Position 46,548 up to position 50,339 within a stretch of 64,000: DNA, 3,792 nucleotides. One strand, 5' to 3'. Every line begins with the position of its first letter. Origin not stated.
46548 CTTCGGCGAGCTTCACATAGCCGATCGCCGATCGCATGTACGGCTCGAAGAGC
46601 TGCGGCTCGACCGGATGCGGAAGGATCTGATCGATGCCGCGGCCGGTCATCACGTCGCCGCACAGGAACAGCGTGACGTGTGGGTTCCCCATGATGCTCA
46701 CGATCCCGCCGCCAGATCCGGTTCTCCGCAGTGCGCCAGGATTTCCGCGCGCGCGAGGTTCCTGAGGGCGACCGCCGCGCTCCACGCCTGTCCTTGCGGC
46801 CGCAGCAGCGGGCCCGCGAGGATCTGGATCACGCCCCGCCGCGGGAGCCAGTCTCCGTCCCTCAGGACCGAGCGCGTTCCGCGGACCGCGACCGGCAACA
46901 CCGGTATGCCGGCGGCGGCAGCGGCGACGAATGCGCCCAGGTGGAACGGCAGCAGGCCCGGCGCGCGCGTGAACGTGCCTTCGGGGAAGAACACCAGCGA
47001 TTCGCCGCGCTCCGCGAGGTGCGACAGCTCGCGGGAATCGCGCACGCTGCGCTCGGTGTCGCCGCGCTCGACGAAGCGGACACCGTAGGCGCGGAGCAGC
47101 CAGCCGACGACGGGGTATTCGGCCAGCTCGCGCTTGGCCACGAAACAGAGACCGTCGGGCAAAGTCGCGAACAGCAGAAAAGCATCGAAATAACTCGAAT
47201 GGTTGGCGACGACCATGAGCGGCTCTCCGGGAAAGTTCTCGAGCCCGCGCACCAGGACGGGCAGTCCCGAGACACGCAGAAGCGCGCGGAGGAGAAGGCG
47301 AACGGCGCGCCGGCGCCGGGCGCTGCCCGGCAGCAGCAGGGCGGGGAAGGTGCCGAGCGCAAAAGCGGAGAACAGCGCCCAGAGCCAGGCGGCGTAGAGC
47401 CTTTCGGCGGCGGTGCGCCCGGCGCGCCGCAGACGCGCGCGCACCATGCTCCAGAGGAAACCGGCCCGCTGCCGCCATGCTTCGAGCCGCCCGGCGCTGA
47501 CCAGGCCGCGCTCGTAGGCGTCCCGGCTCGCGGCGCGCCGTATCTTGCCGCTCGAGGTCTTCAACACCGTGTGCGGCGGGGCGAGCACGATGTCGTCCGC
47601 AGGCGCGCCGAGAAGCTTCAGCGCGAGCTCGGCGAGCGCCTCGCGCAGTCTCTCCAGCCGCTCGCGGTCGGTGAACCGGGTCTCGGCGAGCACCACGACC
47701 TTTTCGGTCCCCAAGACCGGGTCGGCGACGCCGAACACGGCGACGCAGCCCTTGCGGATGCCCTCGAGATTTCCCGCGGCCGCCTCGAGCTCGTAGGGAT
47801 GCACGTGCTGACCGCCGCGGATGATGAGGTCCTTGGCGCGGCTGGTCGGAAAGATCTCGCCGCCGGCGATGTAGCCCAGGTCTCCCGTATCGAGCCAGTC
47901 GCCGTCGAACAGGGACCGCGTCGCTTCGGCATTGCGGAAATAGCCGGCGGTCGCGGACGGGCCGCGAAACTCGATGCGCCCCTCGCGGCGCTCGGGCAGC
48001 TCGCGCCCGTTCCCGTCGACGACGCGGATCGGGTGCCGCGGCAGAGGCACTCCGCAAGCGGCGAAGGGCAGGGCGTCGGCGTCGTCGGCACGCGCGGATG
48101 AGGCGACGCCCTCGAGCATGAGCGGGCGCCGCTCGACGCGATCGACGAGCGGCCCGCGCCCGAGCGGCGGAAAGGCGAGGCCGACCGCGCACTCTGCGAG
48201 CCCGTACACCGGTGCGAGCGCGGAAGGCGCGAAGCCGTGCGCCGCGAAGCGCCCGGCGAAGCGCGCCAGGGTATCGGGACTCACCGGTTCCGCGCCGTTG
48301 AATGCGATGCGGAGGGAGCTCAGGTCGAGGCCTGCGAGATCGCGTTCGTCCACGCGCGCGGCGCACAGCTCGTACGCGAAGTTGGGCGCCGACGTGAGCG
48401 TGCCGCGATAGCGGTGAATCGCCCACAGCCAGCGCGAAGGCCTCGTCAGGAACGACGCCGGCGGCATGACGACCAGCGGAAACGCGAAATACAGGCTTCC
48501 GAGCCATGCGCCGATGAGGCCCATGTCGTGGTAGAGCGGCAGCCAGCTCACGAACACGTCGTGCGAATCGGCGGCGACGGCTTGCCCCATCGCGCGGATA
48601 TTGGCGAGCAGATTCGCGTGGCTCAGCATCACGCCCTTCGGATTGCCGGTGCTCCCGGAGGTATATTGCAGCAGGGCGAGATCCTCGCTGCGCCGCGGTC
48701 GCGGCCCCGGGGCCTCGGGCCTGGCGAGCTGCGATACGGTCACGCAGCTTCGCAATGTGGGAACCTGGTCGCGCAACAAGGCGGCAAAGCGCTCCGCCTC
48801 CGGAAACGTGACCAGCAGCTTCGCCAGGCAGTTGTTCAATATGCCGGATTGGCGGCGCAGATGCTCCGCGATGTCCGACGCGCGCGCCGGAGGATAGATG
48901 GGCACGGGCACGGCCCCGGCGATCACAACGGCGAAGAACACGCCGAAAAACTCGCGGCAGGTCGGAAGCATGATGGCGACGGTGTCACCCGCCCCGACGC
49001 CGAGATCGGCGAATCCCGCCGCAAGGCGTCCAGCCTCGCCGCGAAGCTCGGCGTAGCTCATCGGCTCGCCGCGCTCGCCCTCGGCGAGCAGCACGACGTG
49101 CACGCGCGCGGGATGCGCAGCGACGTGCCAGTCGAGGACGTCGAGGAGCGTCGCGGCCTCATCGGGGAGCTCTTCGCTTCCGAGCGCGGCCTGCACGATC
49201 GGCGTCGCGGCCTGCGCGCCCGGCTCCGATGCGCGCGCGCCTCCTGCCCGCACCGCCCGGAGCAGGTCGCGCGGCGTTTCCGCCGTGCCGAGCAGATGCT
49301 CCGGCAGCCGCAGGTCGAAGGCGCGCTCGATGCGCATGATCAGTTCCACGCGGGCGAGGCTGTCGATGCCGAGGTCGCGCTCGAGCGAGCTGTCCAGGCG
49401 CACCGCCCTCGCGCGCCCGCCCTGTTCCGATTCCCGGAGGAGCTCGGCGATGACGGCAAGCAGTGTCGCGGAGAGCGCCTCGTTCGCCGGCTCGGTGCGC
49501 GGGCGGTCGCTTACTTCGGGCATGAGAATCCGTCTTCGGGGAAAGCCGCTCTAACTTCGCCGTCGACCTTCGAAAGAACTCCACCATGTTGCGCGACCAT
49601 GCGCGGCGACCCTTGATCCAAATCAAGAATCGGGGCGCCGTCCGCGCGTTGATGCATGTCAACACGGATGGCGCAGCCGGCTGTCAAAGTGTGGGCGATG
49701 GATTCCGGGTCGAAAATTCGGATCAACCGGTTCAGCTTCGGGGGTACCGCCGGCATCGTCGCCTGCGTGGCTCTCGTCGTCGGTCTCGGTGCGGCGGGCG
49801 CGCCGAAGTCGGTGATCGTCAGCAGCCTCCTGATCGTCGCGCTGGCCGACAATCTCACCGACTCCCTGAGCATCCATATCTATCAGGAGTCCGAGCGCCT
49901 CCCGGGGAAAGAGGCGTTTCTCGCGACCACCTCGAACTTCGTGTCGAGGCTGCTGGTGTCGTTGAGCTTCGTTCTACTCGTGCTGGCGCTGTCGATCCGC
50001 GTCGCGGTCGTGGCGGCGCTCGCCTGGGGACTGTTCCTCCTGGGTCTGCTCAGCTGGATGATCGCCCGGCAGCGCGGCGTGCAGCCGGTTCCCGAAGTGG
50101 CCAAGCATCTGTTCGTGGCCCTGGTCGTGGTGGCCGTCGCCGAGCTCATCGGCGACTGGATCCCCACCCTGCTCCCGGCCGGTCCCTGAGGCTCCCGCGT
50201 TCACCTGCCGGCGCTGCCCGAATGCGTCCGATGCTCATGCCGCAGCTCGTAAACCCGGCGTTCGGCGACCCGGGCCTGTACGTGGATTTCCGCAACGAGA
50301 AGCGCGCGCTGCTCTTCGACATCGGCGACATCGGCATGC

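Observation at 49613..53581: A second RNA-end-processing locus: an RNase Z-like MBL hydrolase converges on a hypothetical / DksA-like / rtcA / DUF504 operon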

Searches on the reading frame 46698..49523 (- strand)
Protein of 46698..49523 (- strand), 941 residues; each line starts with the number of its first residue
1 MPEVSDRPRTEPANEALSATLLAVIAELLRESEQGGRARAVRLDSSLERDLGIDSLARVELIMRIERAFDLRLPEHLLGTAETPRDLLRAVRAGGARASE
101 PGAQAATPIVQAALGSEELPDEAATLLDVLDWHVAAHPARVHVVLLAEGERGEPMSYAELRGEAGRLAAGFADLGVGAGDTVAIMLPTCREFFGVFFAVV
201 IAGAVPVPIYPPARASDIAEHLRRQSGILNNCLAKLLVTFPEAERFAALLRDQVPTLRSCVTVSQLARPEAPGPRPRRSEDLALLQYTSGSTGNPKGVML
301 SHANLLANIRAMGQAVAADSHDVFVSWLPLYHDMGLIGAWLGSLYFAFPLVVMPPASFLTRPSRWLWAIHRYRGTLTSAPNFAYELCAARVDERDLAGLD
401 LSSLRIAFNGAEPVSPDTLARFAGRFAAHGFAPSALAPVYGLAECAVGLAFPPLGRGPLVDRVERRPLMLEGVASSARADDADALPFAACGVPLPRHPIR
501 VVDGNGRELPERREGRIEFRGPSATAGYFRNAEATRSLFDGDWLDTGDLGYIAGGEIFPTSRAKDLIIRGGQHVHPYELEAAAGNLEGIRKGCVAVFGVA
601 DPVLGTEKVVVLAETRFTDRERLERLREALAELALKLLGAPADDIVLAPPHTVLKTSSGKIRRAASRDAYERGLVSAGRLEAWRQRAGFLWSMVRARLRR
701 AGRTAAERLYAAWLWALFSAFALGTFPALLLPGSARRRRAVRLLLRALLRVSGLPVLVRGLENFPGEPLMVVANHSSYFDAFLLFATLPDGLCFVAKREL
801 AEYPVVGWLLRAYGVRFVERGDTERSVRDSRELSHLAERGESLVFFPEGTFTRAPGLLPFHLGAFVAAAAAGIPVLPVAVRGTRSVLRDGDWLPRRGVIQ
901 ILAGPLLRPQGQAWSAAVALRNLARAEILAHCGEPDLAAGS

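Call 6: search_protein_families(library=pfam, proteins=[window:46698-49523:-], max_evalue=0.01)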
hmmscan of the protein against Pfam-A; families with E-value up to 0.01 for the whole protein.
window:46698-49523:- (941 aa): 3 families
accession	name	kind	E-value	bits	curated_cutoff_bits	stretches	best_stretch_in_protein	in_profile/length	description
PF00501.34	AMP-binding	-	5.5e-71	239.8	29.9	1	131-529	2-384/384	AMP-binding enzyme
PF01553.26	Acyltransferase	-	6e-29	101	23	1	756-880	2-131/132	Acyltransferase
PF00550.31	PP-binding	-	2.5e-09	37.7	20.8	1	20-91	2-67/67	Phosphopantetheine attachment site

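Call 7: search_protein_families(library=ncbifam, proteins=[window:46698-49523:-], max_evalue=0.01)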
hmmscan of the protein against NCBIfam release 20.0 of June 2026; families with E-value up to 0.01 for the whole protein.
window:46698-49523:- (941 aa): 116 families (the best 25 are shown)
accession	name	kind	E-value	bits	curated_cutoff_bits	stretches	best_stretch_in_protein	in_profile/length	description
NF006624.1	PRK09192.1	subfamily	2.2e-123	412.6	600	1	125-674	17-564/567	fatty acyl-AMP ligase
NF005850.0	PRK07768.1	subfamily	8e-117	390.7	572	1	146-669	21-542/545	long-chain-fatty-acid--CoA ligase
NF004282.0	PRK05691.1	subfamily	2.5e-107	359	4090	1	124-674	9-562/4334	non-ribosomal peptide synthase/polyketide synthase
NF004509.1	PRK05850.1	subfamily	1.1e-81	274.8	775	1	158-672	41-570/578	fatty-acid--AMP ligase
NF004510.0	PRK05851.1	equivalog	2.2e-75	253.8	621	1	261-670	132-520/525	long-chain-fatty acid--ACP ligase MbtM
NF038339.3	FAAL_FadD32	equivalog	9.2e-71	238.8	975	1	178-679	75-617/625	long-chain-fatty-acid--AMP ligase FadD32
NF038337.1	FAAL_FadD21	exception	3.3e-70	237.2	1100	1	178-673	61-572/579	fatty-acid--AMP ligase FAAL21/FadD21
NF009124.0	PRK12476.1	subfamily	1.4e-68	231.6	922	1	176-673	89-607/612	fatty acyl-AMP ligase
NF040633.1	FadD32_Coryne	exception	4.8e-68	229.9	875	1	178-671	85-613/614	FadD32-like long-chain-fatty-acid--AMP ligase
NF004837.0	PRK06187.1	subfamily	3.3e-65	220.3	476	1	122-672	6-524/531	long-chain-fatty-acid--CoA ligase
NF038338.1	FAAL_FadD28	exception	4e-59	200.4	1100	1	177-671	60-571/580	fatty-acid--AMP ligase FAAL28/FadD28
NF004114.0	PRK05605.1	equivalog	7.8e-52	176.4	766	3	490-624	393-530/575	long-chain-fatty-acid--CoA ligase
NF006386.0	PRK08633.1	equivalog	2e-48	164.9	1221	3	278-429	780-925/1147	acyl-[ACP]--phospholipid O-acyltransferase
NF009233.0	PRK12583.1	subfamily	1.4e-44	152.5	832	3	485-628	370-512/558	fatty acid CoA ligase family protein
NF005702.0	PRK07514.1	subfamily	2.8e-44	151.4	558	1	138-631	14-469/506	malonyl-CoA synthase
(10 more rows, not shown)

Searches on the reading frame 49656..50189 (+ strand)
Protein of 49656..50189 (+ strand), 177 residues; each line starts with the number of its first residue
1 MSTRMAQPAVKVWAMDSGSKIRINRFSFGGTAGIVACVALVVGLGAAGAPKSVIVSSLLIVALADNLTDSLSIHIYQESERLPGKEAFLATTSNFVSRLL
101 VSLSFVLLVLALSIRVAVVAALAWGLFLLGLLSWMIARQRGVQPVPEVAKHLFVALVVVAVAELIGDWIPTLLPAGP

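Call 6: search_protein_families(library=pfam, proteins=[window:49656-50189:+], max_evalue=0.01)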
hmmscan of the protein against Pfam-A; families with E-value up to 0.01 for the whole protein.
window:49656-50189:+ (177 aa): 0 families

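Call 7: search_protein_families(library=ncbifam, proteins=[window:49656-50189:+], max_evalue=0.01)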
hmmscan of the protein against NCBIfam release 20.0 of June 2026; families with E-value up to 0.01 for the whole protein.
window:49656-50189:+ (177 aa): 0 families

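Call 42: search_protein_families(library=padloc, proteins=[window:49668-50189:+], max_evalue=0.01)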
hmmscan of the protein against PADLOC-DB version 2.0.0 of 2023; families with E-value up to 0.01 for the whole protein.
window:49668-50189:+ (173 aa): 0 families

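Call 68: search_protein_families(library=pfam, proteins=[window:49668-50189:+], max_evalue=5)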
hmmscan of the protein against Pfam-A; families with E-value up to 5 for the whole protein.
window:49668-50189:+ (173 aa): 5 families
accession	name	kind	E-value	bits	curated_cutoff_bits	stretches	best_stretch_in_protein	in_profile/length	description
PF07264.17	EI24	-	0.052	14.1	32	1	31-134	58-152/199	Sulfate transporter CysZ/Etoposide-induced protein 2.4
PF17159.10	MASE3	-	0.095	12.7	31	1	30-132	19-121/226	Membrane-associated sensor domain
PF01988.24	VIT1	-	0.2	11.9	28.1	2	67-162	122-213/214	VIT family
PF19066.5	P9_TM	-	0.23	11.7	25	1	85-123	26-64/69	Minor capsid protein P9 transmembrane helices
PF25259.1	DUF7860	-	1.8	9.4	27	1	117-158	17-58/75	Family of unknown function (DUF7860)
